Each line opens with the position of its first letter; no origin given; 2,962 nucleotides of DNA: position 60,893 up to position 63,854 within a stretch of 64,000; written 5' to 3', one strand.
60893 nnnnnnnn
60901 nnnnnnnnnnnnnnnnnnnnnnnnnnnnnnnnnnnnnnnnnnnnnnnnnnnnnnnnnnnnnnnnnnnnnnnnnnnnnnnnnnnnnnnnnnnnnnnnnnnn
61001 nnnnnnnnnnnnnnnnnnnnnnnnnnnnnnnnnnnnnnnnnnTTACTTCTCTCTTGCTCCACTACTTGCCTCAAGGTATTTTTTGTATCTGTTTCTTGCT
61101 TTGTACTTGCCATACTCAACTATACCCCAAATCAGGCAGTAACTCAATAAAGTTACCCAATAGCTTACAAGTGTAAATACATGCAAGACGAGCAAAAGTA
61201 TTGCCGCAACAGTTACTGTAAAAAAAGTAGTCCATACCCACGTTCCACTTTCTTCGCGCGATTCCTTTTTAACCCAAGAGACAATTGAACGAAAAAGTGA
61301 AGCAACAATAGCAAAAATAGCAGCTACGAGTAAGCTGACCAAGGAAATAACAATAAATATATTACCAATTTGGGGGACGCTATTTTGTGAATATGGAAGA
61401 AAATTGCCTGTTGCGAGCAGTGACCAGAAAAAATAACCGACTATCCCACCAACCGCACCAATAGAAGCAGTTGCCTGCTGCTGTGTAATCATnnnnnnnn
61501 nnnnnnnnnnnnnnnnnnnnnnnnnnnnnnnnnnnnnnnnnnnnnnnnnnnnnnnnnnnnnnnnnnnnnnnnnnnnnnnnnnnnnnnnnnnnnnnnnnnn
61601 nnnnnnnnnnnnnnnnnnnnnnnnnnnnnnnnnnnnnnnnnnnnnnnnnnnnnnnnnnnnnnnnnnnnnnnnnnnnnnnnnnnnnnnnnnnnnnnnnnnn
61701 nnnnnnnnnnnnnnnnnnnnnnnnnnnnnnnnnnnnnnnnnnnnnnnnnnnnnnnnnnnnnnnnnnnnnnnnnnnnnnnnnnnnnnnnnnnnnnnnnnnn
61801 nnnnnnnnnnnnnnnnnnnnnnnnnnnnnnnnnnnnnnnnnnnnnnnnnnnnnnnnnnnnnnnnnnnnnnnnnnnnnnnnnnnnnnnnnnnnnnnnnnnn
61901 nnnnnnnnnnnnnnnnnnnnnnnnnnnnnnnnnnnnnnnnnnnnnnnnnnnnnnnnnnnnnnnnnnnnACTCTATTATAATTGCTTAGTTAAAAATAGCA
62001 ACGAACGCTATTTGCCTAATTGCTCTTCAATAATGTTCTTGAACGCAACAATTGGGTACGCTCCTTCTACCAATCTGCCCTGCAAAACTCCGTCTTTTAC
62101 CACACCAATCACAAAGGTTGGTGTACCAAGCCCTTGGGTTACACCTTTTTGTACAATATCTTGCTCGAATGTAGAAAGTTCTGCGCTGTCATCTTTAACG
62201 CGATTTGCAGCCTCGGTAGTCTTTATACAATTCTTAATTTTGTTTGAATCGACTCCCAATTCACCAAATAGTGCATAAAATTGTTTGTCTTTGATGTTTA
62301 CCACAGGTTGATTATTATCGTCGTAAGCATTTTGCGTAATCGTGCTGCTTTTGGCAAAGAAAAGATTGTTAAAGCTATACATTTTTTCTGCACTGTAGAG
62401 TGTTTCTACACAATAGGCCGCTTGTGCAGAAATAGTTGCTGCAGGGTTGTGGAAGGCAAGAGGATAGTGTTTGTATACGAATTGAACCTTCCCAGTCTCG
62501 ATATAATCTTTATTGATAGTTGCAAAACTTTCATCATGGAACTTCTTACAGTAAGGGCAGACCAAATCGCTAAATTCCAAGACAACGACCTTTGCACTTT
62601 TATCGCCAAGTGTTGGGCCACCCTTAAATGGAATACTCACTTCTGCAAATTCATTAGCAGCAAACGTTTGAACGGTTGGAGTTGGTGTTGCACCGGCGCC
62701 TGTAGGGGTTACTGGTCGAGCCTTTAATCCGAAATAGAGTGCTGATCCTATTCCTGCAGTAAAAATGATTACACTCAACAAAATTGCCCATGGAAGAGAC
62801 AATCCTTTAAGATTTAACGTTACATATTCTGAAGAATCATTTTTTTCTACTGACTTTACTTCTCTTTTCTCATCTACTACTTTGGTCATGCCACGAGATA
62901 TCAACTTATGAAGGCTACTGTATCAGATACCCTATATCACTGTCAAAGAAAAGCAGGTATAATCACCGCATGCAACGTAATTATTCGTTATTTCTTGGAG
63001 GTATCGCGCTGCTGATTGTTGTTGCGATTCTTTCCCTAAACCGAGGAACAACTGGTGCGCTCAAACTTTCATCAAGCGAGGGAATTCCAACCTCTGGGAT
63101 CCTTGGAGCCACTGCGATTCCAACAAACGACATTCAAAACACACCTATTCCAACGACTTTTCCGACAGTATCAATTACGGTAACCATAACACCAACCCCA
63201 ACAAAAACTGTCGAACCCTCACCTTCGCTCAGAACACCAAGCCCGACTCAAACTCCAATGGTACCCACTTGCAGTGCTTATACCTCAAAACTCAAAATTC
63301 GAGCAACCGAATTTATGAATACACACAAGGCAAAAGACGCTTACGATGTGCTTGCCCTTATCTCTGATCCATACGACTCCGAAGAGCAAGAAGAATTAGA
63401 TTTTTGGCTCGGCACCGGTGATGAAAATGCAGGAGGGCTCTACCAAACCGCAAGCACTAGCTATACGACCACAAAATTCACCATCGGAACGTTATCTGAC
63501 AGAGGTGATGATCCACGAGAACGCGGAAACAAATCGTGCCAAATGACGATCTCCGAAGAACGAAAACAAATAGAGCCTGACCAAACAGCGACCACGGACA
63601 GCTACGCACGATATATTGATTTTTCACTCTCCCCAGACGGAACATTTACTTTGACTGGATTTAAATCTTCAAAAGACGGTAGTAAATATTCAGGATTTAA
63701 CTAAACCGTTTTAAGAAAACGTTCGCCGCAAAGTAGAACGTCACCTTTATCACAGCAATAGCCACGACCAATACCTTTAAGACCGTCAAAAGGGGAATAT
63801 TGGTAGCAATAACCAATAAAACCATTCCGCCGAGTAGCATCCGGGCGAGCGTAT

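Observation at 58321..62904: DsbA - VKOR - DsbA oxidative protein-folding cluster with MBL hydrolase and small membrane proteins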

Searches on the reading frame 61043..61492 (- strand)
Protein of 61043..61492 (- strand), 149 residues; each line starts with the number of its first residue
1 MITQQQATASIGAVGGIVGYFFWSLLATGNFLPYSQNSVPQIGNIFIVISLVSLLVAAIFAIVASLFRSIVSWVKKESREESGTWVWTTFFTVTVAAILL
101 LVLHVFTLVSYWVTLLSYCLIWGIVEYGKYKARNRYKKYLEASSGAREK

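Call 3: search_protein_families(library=pfam, proteins=[window:61043-61492:-], max_evalue=0.01)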
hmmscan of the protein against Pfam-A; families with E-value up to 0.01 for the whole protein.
window:61043-61492:- (149 aa): 0 families

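Call 4: search_protein_families(library=ncbifam, proteins=[window:61043-61492:-], max_evalue=0.01)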
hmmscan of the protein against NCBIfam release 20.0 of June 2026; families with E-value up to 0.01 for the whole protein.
window:61043-61492:- (149 aa): 0 families

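Call 69: search_protein_families(library=pfam, alignment_id=A6, max_evalue=1)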
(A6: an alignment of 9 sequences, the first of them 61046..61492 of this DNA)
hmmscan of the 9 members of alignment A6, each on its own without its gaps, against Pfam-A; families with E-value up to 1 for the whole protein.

A. member 1, window:61046-61492:- (149 aa): 11 families
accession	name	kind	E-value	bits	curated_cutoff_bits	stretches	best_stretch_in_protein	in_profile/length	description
PF19865.4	DUF6338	-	0.011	15.7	26.5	1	44-110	38-103/205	Family of unknown function (DUF6338)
PF11137.13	DUF2909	-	0.041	14.2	31.4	1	54-105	4-53/60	Protein of unknown function (DUF2909)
PF04854.19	DUF624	-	0.05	14.2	24.2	1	44-91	6-49/77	Protein of unknown function, DUF624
PF15420.11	Abhydrolase_9_N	-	0.074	13.5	27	1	13-114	22-120/208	Alpha/beta-hydrolase family N-terminus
PF20021.4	VMAP-M18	-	0.17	12.6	27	1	58-99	3-44/109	vWA-MoxR associated protein middle region (VMAP-M) 18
PF03419.18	Peptidase_U4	-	0.31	10.7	28.4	1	43-138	42-143/284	Sporulation factor SpoIIGA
PF01769.21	MgtE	-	0.38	11.5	27.6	1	12-118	9-96/125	Divalent cation transporter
PF17431.7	YpmT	-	0.54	10.8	25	1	44-65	3-24/60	Uncharacterized YmpT-like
PF11027.13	DUF2615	-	0.73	10.4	23.4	0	32-81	41-89/104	Protein of unknown function (DUF2615)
PF20563.3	DUF6773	-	0.76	10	27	1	14-77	90-153/163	Family of unknown function (DUF6773)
PF12575.13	Pox_EPC_I2-L1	-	0.92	10.2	23.4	1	76-106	37-67/72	Poxvirus entry protein complex L1 and I2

B. families by the number of members that match (of 9 scanned): 31 families (the first 25 are shown)
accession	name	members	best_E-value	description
PF03419.18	Peptidase_U4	3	0.1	Sporulation factor SpoIIGA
PF20563.3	DUF6773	2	0.014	Family of unknown function (DUF6773)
PF19953.4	EACC1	2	0.16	Effector Associated Constant Component 1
PF02322.20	Cyt_bd_oxida_II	1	0.00074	Cytochrome bd terminal oxidase subunit II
PF16933.10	PelG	1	0.0025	Putative exopolysaccharide Exporter (EPS-E)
PF01554.23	MatE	1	0.007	MatE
PF00115.25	COX1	1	0.009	Cytochrome C and Quinol oxidase polypeptide I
PF19865.4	DUF6338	1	0.011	Family of unknown function (DUF6338)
PF09685.15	DUF4870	1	0.017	Domain of unknown function (DUF4870)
PF11137.13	DUF2909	1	0.041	Protein of unknown function (DUF2909)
PF07332.16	Phage_holin_3_6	1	0.041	Putative Actinobacterial Holin-X, holin superfamily III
PF04854.19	DUF624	1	0.05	Protein of unknown function, DUF624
PF04647.20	AgrB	1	0.059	Accessory gene regulator B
PF17113.10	AmpE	1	0.068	Regulatory signalling modulator protein AmpE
PF15420.11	Abhydrolase_9_N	1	0.074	Alpha/beta-hydrolase family N-terminus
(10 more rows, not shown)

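Call 70: search_solved_structures(query=A6, max_evalue=1)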
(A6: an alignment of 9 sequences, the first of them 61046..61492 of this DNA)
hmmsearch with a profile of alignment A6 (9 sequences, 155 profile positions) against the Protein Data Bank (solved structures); distinct sequences matched with E-value up to 1: 0.

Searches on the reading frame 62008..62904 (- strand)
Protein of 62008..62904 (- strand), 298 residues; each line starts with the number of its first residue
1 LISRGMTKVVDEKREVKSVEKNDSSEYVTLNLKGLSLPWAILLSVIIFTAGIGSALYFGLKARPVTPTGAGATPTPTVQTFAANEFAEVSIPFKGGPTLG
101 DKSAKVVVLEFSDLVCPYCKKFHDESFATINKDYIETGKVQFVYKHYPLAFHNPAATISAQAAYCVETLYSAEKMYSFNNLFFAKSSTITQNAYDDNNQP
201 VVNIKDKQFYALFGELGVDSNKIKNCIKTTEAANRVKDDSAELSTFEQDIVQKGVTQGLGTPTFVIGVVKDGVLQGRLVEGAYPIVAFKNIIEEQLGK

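Call 3: search_protein_families(library=pfam, proteins=[window:62008-62904:-], max_evalue=0.01)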
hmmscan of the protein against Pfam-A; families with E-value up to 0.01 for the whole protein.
window:62008-62904:- (298 aa): 2 families
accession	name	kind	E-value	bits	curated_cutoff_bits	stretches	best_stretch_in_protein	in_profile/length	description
PF13462.12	Thioredoxin_4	-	5.4e-21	75.9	23.2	1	95-245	4-134/165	Thioredoxin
PF01323.26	DSBA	-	1.1e-07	32.2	25.6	1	108-271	2-173/191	DSBA-like thioredoxin domain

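Call 4: search_protein_families(library=ncbifam, proteins=[window:62008-62904:-], max_evalue=0.01)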
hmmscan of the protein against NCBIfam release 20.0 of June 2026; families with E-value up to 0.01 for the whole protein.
window:62008-62904:- (298 aa): 3 families
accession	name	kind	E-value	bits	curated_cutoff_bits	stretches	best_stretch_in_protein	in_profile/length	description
NF041057.1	Rcas_1661_fam_Se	equivalog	8e-17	61.6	190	1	71-242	57-212/247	Rcas_1661 family thioredoxin-like (seleno)lipoprotein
NF008657.0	PRK11657.1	equivalog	5.4e-07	29.1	124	1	100-162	113-168/251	thiol:disulfide interchange protein DsbG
NF008129.0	PRK10877.1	equivalog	0.0056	16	215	0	104-168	107-165/237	bifunctional protein-disulfide isomerase/oxidoreductase DsbC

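Call 9: search_solved_structures(query=window:62008-62904:-, max_evalue=0.01, show_alignments=2)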
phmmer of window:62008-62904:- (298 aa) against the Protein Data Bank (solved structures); distinct sequences matched with E-value up to 0.01: 19.
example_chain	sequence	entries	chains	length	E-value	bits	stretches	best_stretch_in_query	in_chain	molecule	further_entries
3f4r_A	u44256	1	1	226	1.2e-12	50.9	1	88-185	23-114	Putative uncharacterized protein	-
3f4s_A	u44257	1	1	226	1.7e-12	50.5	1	88-184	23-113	Putative uncharacterized protein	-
3f4t_A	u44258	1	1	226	3.1e-12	49.6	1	88-180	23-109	Putative uncharacterized protein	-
3eu3_A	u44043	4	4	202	4.1e-11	45.9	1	89-186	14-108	BdbD | Disulfide bond formation protein D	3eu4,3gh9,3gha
3bck_A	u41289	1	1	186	2.3e-07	33.6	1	97-186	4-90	Disulfide bond protein A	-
3bd2_A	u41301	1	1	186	2.4e-07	33.5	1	97-186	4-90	Disulfide bond protein A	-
3bci_A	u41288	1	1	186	2.4e-07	33.5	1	97-186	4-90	Disulfide bond protein A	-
4n30_A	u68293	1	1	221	2.6e-07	33.4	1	99-187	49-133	Protein disulfide isomerase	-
4pwo_A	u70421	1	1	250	3.9e-06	29.6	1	99-164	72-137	DsbA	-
7unn_A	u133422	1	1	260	4e-06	29.5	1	99-164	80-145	Thioredoxin domain-containing protein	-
6nen_A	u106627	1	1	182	8.7e-06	28.4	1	95-157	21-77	Copper resistance protein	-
6mhh_A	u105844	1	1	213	1.3e-05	27.9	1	95-156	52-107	Metal resistance protein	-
4pwp_A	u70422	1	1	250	1.6e-05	27.6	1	98-164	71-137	DsbA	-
4xvw_A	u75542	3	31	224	1.8e-05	27.4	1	95-156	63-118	DsbA-like protein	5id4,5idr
7uno_A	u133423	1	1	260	9.8e-05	25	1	99-164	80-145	Thioredoxin domain-containing protein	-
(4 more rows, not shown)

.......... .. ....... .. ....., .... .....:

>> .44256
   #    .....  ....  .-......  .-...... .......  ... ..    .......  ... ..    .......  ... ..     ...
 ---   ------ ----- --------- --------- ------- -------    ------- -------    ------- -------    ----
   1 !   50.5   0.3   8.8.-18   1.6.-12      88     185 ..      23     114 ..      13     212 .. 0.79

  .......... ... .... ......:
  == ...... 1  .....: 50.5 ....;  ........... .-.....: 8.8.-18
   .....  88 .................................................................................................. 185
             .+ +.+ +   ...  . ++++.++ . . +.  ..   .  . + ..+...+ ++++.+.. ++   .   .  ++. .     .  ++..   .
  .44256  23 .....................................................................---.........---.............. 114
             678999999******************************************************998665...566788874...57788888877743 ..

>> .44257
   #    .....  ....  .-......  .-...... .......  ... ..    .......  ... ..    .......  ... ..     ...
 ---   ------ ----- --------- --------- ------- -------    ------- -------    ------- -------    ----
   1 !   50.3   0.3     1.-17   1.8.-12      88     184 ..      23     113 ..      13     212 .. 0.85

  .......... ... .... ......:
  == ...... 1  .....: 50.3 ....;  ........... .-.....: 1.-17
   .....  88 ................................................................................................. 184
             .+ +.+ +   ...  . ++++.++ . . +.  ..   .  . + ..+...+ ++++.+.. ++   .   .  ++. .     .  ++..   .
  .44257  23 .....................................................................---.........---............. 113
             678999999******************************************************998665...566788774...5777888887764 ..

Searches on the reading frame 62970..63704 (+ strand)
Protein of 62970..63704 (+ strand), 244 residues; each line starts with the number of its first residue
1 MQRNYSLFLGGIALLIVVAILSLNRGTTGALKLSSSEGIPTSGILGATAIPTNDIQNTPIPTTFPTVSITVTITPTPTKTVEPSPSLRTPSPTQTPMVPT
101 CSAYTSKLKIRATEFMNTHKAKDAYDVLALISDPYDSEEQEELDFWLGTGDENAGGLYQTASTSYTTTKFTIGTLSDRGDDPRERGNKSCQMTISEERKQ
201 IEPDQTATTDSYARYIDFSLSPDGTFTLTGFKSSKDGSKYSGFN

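Call 3: search_protein_families(library=pfam, proteins=[window:62970-63704:+], max_evalue=0.01)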
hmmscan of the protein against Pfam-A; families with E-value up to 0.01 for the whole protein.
window:62970-63704:+ (244 aa): 1 family
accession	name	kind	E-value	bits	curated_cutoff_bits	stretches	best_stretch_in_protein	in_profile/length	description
PF08843.17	AbiEii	-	0.0018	18.7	22.5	1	67-140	102-180/238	Nucleotidyl transferase AbiEii toxin, Type IV TA system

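Call 4: search_protein_families(library=ncbifam, proteins=[window:62970-63704:+], max_evalue=0.01)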
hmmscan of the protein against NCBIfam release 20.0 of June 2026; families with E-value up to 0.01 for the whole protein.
window:62970-63704:+ (244 aa): 0 families
